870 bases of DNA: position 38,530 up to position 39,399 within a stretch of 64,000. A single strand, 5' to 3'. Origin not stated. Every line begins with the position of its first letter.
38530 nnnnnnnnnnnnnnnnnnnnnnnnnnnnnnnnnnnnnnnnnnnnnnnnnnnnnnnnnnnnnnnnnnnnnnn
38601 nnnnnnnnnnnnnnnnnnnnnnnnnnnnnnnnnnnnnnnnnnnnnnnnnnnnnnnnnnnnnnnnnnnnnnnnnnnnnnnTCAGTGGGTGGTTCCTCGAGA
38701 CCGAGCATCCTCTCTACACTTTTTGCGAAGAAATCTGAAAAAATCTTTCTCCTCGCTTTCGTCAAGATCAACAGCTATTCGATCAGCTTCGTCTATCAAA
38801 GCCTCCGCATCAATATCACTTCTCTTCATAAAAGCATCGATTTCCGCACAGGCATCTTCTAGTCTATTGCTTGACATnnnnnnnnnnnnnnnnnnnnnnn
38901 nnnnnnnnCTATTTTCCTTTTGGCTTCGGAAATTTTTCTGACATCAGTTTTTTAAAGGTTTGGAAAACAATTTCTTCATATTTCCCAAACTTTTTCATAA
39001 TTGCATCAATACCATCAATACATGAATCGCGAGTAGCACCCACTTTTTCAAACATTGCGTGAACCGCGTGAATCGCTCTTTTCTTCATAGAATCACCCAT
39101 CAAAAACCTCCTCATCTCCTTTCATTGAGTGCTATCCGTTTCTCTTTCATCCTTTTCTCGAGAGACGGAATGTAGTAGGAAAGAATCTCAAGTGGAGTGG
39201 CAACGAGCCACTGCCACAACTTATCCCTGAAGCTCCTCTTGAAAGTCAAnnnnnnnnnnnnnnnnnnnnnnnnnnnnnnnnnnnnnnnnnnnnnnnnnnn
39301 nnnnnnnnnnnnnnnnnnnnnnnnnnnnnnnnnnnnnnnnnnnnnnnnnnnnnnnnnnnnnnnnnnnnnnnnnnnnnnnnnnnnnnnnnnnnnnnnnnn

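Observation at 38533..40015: Twin 36-bp perfect palindromes bracket a three-gene DUF218 cassette and precede uppP: candidate cell-envelope regulon operator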

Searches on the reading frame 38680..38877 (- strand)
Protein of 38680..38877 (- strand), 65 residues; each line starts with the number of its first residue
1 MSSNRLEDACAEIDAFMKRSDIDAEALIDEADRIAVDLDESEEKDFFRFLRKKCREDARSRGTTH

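Call 8: search_protein_families(library=pfam, proteins=[window:38680-38877:-], max_evalue=0.1)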
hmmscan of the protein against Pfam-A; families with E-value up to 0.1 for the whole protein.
window:38680-38877:- (65 aa): 0 families

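Call 46: find_encoding_contigs(protein=window:38680-38877:-, flank=4000, max_places=10)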
Protein window:38680-38877:- (65 aa): 8 contigs read that carry it; 3 places shown.
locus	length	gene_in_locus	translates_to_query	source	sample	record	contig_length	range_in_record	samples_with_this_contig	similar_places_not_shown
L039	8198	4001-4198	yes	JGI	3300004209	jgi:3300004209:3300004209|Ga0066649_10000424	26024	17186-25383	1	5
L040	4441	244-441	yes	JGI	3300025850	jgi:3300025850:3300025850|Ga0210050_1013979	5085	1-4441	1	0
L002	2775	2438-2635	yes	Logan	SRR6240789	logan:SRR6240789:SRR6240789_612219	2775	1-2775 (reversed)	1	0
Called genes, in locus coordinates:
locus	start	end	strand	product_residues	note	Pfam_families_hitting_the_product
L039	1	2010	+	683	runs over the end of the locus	PF00270:DEAD (weak), PF04851:ResIII, PF17757:UvrB_inter, PF27431:UvrB_3rd, PF00271:Helicase_C, PF12344:UvrB, PF02151:UVR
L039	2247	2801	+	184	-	-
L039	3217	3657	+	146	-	PF02698:DUF218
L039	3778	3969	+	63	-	-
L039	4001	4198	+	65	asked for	-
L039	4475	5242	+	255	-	PF02673:BacA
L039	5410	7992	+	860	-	PF00005:ABC_tran (faint), PF02463:SMC_N (faint), PF13175:AAA_15 (faint), PF13191:AAA_16 (faint), PF13304:AAA_21 (faint), PF13555:AAA_29 (faint), PF20703:nSTAND1 (faint), PF17760:UvrA_inter, +1 more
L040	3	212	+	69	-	?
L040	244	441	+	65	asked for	-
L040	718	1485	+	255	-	PF02673:BacA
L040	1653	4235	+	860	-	PF00005:ABC_tran (faint), PF02463:SMC_N (faint), PF13175:AAA_15 (faint), PF13191:AAA_16 (faint), PF13304:AAA_21 (faint), PF13555:AAA_29 (faint), PF20703:nSTAND1 (faint), PF17760:UvrA_inter, +1 more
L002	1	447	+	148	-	?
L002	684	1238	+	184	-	-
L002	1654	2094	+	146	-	PF02698:DUF218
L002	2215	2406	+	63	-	-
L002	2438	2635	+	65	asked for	-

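Call 48: search_protein_families(library=padloc, proteins=[window:38680-38877:-], max_evalue=0.1)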
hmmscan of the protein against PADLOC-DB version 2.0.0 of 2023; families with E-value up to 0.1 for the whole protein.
window:38680-38877:- (65 aa): 0 families

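Call 49: search_protein_families(library=ncbifam, proteins=[window:38680-38877:-], max_evalue=0.1)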
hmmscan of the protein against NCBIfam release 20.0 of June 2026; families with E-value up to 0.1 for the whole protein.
window:38680-38877:- (65 aa): 0 families

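Call 50: search_protein_families(library=phrogs, proteins=[window:38680-38877:-], max_evalue=0.1)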
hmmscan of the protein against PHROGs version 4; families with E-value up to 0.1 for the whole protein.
window:38680-38877:- (65 aa): 0 families

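Call 69: search_solved_structures(query=window:38680-38877:-, max_evalue=10)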
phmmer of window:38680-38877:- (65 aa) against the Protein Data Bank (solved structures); distinct sequences matched with E-value up to 10: 8.
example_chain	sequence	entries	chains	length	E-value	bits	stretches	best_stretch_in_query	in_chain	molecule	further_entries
8tj7_B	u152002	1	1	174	0.76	13.7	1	21-62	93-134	Hemagglutinin HA2 chain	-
8tj6_B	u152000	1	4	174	0.77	13.7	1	21-62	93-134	Hemagglutinin HA2 chain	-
8tj8_B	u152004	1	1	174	0.88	13.5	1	21-62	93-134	Hemagglutinin HA2 chain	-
1t0i_A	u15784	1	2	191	0.97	13.4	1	2-39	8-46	YLR011wp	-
6qum_I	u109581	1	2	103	4.8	11.2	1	4-40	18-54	V-type ATP synthase, subunit (VAPC-THERM)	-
3j0j_I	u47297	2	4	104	5.2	11.1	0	4-40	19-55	V-type ATP synthase, subunit (VAPC-THERM)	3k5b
3v6i_B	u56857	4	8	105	5.3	11.1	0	4-40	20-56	V-type ATP synthase, subunit (VAPC-THERM) | V-type ATPase subunit G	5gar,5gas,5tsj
8k84_A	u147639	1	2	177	9.2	10.3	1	10-61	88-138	De novo design protein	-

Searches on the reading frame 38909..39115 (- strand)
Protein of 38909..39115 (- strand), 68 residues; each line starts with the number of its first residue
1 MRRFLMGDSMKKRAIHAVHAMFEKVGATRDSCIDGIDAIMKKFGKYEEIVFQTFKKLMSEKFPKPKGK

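Call 8: search_protein_families(library=pfam, proteins=[window:38909-39115:-], max_evalue=0.1)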
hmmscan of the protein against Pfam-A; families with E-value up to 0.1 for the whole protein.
window:38909-39115:- (68 aa): 1 family
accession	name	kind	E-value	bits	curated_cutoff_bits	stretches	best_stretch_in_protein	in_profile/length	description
PF18517.6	LZ3wCH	-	0.096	13.2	26.1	0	25-54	17-46/55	Leucine zipper with capping helix domain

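Call 48: search_protein_families(library=padloc, proteins=[window:38909-39115:-], max_evalue=0.1)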
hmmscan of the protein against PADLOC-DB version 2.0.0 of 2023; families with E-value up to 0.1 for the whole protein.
window:38909-39115:- (68 aa): 0 families

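Call 49: search_protein_families(library=ncbifam, proteins=[window:38909-39115:-], max_evalue=0.1)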
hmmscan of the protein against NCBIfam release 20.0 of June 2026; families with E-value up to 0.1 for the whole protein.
window:38909-39115:- (68 aa): 0 families

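Call 50: search_protein_families(library=phrogs, proteins=[window:38909-39115:-], max_evalue=0.1)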
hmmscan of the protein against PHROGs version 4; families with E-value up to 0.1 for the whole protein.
window:38909-39115:- (68 aa): 0 families

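Call 68: search_solved_structures(query=window:38909-39115:-, max_evalue=10)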
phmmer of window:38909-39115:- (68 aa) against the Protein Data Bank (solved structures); distinct sequences matched with E-value up to 10: 0.

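Call 77: predict_structure(protein=window:38909-39115:-)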
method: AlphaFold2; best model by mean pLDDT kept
length: 68 residues; sequences in the alignment: 1
mean_pLDDT: 77.2   pTM: 0.59
mean pLDDT of the five models: 77.2, 63.3, 61.2, 58.3, 56.7
residues with pLDDT >= 90: 0; 70-90: 52; 50-70: 12; < 50: 4
segments of 3 or more residues with pLDDT < 50: none
pLDDT, mean of each block of 10 residues (from residue 1): 57 85 77 87 85 85 61
secondary structure, 60 per line:
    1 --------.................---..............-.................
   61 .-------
elements in order: H9-25 H29-42 H44-61

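Call 79: fold_search(model_id=the predicted structure, library=pdb)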
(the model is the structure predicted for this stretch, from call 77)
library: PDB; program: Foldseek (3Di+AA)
matches with E <= 10: 55; with E <= 0.001: 0
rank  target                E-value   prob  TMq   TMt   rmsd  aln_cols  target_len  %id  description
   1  2rn7_MODEL_1_A        1.4e+00  0.63  0.49  0.34   6.1        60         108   17  NMR solution structure of TnpE protein from Shigella flexneri. Northeast Structural Genomics Target SfR125 (released 2008-01-15)
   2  3u1k_D                2.0e+00  0.16  0.33  0.07   7.9        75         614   15  Crystal structure of human PNPase (released 2012-02-01)
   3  9ojm_2                2.8e+00  0.14  0.38  0.25  11.1        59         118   14  Human mitochondrial 28S PIC with tRNA and mtIF2 (released 2026-03-18)
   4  3j9m_A2               3.1e+00  0.14  0.38  0.26  11.0        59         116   14  Structure of the human mitochondrial ribosome (class 1) (released 2015-04-15)
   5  9njb_A                3.3e+00  0.12  0.34  0.07   8.0        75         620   15  hPNPase RNA pre-catalytic state (released 2025-12-10)
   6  6rw4_2                4.0e+00  0.10  0.36  0.25  10.4        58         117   14  Structure of human mitochondrial 28S ribosome in complex with mitochondrial IF3 (released 2020-06-03)
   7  4zsf_A                4.4e+00  0.16  0.45  0.14   3.9        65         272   20  Crystal structure of pre-specific restriction endonuclease BsaWI-DNA complex (released 2015-10-07)
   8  8rri_A2               4.4e+00  0.10  0.37  0.25  11.0        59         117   14  Human mitochondrial ribosome in complex with antibiotic tigecycline (released 2025-03-12)
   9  3hpg_K                4.7e+00  0.07  0.30  0.30  11.5        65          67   14  Visna virus integrase (residues 1-219) in complex with LEDGF IBD: examples of open integrase dimer-dimer interfaces (released 2009-07-28)
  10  2jwd_MODEL_1_A        5.3e+00  0.15  0.43  0.48  10.0        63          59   13  protein A (released 2008-10-21)
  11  3d7i_B                5.6e+00  0.10  0.38  0.29   8.2        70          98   11  Crystal structure of carboxymuconolactone decarboxylase family protein possibly involved in oxygen detoxification (159 (released 2008-07-15)
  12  9dtd_A                5.6e+00  0.08  0.34  0.37   4.5        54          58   17  Crystal Structure of C2-01018 (released 2025-04-23)
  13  4non_B                5.6e+00  0.07  0.30  0.10  11.9        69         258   10  Crystal structure of GDP-bound A143S mutant of the S. thermophilus FeoB G-domain (released 2014-04-02)
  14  7tiq_MODEL_1_A        6.0e+00  0.14  0.41  0.47   9.0        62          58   11  Backbone-modified variant of the B domain of Staphylococcal protein A: Aib residues in helix 2 (released 2022-12-21)
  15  2pbi_A                6.0e+00  0.14  0.42  0.10   6.6        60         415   15  The multifunctional nature of Gbeta5/RGS9 revealed from its crystal structure (released 2008-01-29)
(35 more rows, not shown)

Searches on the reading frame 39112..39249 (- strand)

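Call 8: search_protein_families(library=pfam, proteins=[window:39112-39249:-], max_evalue=0.1)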
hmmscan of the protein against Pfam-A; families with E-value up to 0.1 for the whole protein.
window:39112-39249:- (45 aa): 1 family
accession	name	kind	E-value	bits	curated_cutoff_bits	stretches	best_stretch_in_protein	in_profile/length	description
PF23311.1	DUF7084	-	0.014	15.6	27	1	18-41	3-26/48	Domain of unknown function (DUF7084)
